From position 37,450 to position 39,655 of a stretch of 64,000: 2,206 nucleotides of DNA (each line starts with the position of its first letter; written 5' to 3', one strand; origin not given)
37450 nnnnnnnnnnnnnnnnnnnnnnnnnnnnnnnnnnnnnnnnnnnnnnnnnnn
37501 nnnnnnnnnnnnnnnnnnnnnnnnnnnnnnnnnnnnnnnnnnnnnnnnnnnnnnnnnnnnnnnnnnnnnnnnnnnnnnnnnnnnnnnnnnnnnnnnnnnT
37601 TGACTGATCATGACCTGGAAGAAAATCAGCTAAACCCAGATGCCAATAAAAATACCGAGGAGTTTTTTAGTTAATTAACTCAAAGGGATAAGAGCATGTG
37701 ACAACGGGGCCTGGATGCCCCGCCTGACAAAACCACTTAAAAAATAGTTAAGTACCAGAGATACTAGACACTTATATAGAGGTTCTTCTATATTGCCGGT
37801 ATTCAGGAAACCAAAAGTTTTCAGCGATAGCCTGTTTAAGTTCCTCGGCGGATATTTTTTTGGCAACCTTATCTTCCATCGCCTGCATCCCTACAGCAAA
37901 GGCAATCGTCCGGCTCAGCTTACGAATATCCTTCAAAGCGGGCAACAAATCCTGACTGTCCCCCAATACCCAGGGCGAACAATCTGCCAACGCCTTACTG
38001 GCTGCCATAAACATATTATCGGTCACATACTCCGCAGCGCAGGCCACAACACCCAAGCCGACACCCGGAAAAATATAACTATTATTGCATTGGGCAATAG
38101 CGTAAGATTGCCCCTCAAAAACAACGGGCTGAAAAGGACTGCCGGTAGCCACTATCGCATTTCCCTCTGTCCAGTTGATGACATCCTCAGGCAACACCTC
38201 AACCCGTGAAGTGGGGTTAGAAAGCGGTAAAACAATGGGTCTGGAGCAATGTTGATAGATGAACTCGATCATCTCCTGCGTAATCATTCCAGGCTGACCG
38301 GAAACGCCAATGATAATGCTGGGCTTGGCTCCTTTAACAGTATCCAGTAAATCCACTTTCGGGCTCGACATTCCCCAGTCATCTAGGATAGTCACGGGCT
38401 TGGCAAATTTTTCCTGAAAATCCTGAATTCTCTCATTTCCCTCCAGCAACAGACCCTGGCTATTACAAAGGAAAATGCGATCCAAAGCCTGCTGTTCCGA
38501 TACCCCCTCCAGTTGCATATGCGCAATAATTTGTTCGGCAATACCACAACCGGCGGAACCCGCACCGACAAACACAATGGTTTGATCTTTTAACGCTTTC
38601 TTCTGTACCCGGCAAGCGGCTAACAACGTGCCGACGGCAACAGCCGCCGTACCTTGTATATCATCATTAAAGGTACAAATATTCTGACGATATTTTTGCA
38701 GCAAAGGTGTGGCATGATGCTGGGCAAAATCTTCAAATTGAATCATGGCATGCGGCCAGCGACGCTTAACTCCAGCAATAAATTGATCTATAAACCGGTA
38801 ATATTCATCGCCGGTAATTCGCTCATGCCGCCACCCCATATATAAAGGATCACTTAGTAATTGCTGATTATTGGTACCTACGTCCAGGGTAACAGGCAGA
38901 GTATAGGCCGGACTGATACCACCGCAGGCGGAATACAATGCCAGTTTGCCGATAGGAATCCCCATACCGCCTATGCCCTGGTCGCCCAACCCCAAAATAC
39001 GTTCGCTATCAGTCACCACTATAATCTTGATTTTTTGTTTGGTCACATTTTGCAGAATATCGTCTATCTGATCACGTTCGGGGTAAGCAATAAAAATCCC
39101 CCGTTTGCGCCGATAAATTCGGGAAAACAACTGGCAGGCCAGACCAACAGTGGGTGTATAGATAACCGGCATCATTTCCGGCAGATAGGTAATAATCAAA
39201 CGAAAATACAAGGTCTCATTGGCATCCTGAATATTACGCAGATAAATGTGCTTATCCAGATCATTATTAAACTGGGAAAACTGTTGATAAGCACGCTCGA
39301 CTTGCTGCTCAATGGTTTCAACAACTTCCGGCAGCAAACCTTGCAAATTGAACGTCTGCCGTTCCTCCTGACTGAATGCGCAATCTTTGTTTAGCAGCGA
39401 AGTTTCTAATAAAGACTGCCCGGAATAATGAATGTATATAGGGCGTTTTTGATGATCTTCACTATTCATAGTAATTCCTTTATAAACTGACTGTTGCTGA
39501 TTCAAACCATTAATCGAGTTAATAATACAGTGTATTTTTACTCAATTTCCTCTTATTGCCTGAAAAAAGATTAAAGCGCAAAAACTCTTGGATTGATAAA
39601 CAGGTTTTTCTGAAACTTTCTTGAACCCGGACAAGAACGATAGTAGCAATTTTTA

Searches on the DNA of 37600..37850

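Call 13: search_rna_families(source=window, start=37600, end=37850, threshold=evalue, max_evalue=10, show_alignments=4)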
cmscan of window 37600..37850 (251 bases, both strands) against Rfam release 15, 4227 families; matches with E-value up to 10: 4.
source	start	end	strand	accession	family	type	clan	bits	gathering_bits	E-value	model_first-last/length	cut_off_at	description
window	37644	37681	+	RF02693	psm_mec_RNA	Gene; sRNA;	-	16.7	85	6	102-143/143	no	psm_mec locus RNA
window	37749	37769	+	RF03092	Ocean-VII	Gene; sRNA;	-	12.1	53.5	0.45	1-41/41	no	Ocean-VII RNA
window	37705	37722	+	RF01330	CRISPR-DR16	Gene; CRISPR;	-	12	35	9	7-24/37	no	CRISPR RNA direct repeat element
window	37819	37831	-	RF01136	sR28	Gene; snRNA; snoRNA; CD-box;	-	9.5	39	3.5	43-55/55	no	Small nucleolar RNA sR28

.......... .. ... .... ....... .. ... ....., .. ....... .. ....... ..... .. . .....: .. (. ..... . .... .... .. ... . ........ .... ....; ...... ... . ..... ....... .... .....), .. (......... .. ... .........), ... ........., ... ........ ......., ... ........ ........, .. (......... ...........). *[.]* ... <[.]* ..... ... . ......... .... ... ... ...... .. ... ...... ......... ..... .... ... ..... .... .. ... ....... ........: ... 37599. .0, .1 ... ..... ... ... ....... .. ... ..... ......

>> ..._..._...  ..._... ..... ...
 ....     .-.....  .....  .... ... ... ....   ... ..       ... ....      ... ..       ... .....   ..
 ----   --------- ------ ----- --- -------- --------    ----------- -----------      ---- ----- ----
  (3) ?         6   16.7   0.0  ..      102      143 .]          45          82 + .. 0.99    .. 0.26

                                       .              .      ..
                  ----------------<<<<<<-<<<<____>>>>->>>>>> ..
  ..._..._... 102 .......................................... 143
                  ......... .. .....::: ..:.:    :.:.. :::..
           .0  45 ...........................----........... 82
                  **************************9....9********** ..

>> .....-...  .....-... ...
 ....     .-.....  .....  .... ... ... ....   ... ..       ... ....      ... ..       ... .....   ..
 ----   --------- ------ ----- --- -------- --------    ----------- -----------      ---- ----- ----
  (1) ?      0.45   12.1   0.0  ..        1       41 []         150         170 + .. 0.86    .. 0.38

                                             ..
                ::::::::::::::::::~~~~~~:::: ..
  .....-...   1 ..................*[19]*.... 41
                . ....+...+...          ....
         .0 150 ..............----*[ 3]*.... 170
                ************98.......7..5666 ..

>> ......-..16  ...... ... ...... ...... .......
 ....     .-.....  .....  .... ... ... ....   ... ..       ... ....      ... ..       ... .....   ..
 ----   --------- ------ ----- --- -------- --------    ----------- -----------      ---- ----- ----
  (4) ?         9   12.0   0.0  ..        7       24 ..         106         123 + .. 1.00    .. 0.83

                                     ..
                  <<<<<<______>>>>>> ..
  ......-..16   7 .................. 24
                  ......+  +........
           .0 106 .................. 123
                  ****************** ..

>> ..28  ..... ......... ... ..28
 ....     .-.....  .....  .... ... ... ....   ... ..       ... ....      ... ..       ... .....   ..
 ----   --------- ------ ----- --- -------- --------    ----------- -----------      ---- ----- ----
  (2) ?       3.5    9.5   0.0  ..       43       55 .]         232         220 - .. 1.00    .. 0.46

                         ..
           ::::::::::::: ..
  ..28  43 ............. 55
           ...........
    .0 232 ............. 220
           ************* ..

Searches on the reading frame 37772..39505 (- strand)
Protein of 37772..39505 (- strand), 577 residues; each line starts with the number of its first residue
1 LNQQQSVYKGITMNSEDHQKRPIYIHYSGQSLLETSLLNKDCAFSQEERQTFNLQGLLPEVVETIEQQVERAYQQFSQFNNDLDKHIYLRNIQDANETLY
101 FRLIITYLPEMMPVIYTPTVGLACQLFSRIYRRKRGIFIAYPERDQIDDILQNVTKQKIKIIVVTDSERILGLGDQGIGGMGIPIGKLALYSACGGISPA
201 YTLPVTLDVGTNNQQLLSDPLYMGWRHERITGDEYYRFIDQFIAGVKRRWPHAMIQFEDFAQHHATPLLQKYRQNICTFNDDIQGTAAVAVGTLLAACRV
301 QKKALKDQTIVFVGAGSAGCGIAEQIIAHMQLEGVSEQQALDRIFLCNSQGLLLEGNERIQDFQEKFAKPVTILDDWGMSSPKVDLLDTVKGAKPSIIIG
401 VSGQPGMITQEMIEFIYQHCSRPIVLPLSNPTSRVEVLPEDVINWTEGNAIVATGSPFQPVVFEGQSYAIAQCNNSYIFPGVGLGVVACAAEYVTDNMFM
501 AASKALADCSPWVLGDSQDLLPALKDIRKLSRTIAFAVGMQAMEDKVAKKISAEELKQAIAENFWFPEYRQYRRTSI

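Call 10: search_protein_families(library=pfam, proteins=[window:37772-39505:-])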
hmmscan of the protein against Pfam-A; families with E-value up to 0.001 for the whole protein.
window:37772-39505:- (577 aa): 2 families
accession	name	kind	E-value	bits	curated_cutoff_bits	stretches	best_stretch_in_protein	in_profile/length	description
PF03949.21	Malic_M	-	1e-94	317.1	23.5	1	283-542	1-257/258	Malic enzyme, NAD binding domain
PF00390.24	malic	-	6.9e-73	244.8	23.1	1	93-273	1-182/182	Malic enzyme, N-terminal domain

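Call 24: find_encoding_contigs(protein=window:37772-39505:-, flank=3000, max_places=10)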
Protein window:37772-39505:- (577 aa): no gene with exactly this product is on record in the collection.
